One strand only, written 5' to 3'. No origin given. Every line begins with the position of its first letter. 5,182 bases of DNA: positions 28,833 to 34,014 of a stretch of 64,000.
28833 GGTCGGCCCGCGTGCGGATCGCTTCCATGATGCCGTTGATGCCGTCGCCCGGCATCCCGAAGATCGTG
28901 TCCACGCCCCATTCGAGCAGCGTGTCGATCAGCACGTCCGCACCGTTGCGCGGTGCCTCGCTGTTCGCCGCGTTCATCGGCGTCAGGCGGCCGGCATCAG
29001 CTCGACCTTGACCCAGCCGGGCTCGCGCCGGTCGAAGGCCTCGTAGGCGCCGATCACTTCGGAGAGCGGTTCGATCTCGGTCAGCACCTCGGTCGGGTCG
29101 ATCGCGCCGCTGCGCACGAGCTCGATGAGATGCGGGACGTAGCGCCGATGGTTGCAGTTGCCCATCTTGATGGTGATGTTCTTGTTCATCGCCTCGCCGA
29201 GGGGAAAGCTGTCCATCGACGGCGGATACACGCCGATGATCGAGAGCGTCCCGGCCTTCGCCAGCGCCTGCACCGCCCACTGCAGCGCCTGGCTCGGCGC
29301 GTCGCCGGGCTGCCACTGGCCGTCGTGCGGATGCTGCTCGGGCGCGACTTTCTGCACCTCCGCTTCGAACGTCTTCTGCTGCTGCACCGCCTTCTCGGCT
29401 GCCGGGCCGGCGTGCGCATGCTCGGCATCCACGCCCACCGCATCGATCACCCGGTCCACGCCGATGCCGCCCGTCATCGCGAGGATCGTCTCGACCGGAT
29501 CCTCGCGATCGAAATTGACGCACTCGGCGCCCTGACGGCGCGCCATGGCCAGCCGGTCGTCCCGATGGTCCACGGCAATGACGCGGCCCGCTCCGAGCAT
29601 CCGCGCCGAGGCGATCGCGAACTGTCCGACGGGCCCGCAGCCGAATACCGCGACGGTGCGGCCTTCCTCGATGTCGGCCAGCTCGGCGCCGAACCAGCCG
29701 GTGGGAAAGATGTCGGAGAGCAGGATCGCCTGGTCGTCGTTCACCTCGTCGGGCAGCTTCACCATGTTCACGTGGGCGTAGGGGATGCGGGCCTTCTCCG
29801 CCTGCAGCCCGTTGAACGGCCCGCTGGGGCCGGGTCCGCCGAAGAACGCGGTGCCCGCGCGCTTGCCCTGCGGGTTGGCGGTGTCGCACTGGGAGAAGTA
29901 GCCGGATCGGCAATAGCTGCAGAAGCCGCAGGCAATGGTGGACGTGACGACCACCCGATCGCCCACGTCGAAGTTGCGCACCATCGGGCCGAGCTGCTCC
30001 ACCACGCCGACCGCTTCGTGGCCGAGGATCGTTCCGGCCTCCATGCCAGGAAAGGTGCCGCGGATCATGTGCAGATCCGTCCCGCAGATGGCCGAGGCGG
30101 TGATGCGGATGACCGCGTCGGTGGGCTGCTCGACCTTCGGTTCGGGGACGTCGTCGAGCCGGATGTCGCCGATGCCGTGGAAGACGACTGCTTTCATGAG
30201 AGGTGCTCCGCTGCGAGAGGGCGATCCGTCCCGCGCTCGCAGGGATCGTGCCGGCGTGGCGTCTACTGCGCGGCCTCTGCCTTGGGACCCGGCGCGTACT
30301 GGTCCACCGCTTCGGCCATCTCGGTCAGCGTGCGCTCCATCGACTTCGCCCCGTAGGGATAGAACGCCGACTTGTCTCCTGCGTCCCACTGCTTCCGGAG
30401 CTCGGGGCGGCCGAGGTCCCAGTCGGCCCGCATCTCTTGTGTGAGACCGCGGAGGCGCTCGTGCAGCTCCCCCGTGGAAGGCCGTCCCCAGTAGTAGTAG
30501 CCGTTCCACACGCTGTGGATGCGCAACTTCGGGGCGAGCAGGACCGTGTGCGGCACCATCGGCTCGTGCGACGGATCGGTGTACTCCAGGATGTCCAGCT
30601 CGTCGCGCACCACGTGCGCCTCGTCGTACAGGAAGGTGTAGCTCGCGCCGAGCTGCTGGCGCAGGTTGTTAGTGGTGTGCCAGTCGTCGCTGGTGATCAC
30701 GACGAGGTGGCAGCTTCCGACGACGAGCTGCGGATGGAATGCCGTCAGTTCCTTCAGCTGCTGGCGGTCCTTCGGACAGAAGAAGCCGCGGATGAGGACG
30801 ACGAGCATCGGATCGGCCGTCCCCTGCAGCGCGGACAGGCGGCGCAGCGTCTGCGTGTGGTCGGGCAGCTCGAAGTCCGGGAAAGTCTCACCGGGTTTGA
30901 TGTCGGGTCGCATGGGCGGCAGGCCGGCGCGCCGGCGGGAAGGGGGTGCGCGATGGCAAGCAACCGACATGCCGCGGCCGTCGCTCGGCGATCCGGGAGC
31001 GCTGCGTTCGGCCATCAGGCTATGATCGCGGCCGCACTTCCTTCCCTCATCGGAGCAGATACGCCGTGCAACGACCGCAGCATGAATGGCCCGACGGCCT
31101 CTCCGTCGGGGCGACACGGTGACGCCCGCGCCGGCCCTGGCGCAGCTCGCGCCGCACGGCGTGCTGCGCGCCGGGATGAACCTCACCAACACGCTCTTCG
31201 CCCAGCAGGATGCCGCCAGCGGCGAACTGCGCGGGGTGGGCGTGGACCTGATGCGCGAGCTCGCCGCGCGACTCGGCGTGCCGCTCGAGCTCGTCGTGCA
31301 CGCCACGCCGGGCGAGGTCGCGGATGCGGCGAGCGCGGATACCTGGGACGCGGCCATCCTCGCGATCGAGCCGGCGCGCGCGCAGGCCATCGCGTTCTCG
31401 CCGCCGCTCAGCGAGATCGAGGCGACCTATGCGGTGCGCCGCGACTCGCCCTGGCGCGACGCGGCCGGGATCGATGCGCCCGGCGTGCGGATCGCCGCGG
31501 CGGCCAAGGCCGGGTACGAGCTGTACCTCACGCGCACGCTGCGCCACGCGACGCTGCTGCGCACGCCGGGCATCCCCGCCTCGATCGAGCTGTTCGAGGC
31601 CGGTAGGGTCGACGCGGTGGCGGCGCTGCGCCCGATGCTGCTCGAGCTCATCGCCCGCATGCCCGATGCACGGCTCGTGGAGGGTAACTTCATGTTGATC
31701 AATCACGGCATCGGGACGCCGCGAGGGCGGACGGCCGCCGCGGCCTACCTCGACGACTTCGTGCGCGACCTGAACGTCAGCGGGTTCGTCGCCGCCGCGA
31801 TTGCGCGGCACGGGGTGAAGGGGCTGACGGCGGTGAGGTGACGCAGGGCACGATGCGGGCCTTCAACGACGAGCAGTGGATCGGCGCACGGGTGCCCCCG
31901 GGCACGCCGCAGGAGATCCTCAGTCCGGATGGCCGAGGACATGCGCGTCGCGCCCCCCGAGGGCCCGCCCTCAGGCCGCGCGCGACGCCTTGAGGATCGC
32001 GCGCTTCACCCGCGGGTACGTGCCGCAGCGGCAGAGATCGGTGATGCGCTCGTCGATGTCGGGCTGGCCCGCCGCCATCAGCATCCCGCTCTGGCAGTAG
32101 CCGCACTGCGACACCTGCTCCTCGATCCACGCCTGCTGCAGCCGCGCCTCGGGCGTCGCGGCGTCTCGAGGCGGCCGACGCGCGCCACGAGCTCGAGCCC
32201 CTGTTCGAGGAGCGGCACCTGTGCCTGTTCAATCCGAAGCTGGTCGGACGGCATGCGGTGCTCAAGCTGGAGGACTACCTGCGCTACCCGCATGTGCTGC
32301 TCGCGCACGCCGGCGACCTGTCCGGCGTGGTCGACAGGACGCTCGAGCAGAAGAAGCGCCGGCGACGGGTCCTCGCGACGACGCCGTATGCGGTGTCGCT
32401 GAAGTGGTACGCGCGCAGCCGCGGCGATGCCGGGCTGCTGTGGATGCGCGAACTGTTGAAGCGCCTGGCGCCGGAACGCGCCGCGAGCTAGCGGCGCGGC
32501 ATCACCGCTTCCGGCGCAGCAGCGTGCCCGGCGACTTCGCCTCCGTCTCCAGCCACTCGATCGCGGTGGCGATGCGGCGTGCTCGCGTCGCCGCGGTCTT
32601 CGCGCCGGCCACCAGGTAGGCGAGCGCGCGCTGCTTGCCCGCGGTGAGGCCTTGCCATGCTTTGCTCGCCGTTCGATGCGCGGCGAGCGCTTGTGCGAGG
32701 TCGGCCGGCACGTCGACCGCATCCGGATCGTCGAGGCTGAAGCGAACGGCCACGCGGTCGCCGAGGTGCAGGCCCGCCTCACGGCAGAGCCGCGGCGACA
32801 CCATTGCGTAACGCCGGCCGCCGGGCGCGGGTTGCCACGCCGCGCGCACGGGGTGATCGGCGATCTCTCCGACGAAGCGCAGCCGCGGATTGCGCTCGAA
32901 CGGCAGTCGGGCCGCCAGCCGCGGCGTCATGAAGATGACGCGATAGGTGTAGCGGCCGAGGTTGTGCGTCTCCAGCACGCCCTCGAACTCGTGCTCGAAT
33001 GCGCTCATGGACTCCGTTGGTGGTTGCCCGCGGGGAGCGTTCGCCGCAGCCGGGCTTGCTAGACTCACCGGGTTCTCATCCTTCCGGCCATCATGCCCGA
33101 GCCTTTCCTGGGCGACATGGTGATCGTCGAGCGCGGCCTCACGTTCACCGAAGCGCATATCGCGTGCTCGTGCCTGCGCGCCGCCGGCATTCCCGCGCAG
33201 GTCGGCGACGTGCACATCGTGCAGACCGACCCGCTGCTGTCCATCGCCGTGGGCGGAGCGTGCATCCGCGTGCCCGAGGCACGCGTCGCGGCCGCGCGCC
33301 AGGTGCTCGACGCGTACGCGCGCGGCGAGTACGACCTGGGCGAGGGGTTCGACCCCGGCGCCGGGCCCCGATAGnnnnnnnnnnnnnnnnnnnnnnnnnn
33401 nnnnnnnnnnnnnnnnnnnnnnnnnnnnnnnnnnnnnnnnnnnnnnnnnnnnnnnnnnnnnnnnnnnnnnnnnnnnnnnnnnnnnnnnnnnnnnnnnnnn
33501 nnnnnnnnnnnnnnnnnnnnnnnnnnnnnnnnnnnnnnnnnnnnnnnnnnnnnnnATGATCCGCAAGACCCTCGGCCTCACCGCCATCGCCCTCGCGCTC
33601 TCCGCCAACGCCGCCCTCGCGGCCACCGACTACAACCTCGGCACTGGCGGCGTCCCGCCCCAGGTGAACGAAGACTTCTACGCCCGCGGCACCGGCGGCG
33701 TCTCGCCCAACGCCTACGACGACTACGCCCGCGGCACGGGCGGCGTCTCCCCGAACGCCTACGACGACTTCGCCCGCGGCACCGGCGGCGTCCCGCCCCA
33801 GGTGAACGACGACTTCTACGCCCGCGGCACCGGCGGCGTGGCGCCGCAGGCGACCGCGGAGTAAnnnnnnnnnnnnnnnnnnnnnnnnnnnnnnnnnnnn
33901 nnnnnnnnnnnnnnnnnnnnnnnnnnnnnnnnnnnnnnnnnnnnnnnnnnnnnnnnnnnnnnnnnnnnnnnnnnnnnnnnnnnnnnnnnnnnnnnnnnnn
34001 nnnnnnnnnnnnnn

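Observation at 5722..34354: Family of four secreted five-repeat TGGV proteins: candidate multi-core peptide system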

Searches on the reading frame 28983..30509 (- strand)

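Call 12: search_protein_families(library=pfam, proteins=[window:28983-30509:-], max_evalue=0.001)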
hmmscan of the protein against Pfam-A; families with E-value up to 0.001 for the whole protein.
window:28983-30509:- (508 aa): 2 families
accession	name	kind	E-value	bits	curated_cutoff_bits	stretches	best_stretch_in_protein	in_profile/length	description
PF08240.17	ADH_N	-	3.2e-24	85.6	23.5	1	129-254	2-104/104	Alcohol dehydrogenase GroES-like domain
PF00107.32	ADH_zinc_N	-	2.1e-21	76.7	31.8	1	293-361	1-69/129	Zinc-binding dehydrogenase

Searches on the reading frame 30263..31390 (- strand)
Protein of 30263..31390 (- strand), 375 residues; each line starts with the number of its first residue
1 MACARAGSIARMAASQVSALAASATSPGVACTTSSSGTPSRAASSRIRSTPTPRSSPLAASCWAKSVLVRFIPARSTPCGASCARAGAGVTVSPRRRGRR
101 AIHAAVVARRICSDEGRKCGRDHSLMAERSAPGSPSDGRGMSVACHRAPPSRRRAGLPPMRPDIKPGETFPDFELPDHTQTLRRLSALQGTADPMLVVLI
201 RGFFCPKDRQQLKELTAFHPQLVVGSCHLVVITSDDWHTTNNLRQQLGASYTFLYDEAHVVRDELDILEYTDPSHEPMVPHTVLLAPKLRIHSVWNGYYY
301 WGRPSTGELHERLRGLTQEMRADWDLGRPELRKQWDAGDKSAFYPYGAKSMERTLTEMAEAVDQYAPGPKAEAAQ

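Call 12: search_protein_families(library=pfam, proteins=[window:30263-31390:-], max_evalue=0.001)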
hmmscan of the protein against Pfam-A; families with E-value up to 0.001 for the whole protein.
window:30263-31390:- (375 aa): 2 families
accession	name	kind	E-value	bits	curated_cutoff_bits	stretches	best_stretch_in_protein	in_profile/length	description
PF00578.27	AhpC-TSA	-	2.4e-11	44.1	26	1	166-290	1-120/124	AhpC/TSA family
PF08534.16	Redoxin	-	0.00022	21.5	26.6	1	165-267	1-104/148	Redoxin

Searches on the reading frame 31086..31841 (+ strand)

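Call 12: search_protein_families(library=pfam, proteins=[window:31086-31841:+], max_evalue=0.001)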
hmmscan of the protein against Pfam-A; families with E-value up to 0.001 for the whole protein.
window:31086-31841:+ (251 aa): 1 family
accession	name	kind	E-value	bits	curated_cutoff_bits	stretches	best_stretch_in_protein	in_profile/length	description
PF00497.25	SBP_bac_3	-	5.1e-13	49.4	26.4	1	28-240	2-127/132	Bacterial extracellular solute-binding proteins, family 3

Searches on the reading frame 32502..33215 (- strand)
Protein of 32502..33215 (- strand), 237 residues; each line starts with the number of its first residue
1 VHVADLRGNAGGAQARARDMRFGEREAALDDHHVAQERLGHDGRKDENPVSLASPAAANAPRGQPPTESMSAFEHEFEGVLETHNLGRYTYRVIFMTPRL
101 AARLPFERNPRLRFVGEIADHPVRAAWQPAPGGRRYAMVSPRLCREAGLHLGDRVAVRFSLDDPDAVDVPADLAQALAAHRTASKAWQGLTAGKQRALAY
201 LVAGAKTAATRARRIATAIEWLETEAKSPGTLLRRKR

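Call 12: search_protein_families(library=pfam, proteins=[window:32502-33215:-], max_evalue=0.001)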
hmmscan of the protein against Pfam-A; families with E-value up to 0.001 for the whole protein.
window:32502-33215:- (237 aa): 1 family
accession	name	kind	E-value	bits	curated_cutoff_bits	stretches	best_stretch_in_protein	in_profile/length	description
PF13376.11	OmdA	-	1.6e-17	63.6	25.6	1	167-223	2-58/60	Bacteriocin-protection, YdeI or OmpD-Associated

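Call 52: search_protein_families(library=ncbifam, proteins=[window:32502-33215:-], max_evalue=0.00001)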
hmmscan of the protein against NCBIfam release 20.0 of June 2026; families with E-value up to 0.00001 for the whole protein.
window:32502-33215:- (237 aa): 0 families

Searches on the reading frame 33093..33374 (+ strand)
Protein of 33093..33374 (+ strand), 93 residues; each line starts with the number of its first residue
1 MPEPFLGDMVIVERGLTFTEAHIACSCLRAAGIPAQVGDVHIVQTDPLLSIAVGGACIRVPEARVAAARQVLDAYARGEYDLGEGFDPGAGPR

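Call 12: search_protein_families(library=pfam, proteins=[window:33093-33374:+], max_evalue=0.001)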
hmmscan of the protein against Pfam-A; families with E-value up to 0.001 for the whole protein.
window:33093-33374:+ (93 aa): 1 family
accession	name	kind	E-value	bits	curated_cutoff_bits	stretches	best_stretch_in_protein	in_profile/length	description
PF09413.15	DUF2007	-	0.00072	20.1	25.7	1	20-73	12-63/66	Putative prokaryotic signal transducing protein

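Call 52: search_protein_families(library=ncbifam, proteins=[window:33093-33374:+], max_evalue=0.00001)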
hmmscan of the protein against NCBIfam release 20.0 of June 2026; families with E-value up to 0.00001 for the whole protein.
window:33093-33374:+ (93 aa): 0 families

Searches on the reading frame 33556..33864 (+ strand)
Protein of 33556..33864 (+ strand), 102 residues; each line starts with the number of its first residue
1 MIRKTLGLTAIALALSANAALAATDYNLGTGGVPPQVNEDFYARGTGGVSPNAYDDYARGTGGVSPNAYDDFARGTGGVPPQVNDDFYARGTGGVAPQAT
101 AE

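Call 4: search_protein_families(library=pfam, proteins=[window:33556-33864:+], max_evalue=10)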
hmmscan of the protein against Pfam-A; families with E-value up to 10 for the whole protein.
window:33556-33864:+ (102 aa): 2 families
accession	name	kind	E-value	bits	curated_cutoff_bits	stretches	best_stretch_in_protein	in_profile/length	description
PF12551.13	PHBC_N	-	4.9e-05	23.5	25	2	42-53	14-25/43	Poly-beta-hydroxybutyrate polymerase N terminal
PF05757.16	PsbQ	-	0.27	11.7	26.9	1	3-41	43-82/204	Oxygen evolving enhancer protein 3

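Call 5: search_protein_families(library=ncbifam, proteins=[window:33556-33864:+], max_evalue=10)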
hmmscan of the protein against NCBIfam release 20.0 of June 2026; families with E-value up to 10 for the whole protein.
window:33556-33864:+ (102 aa): 0 families
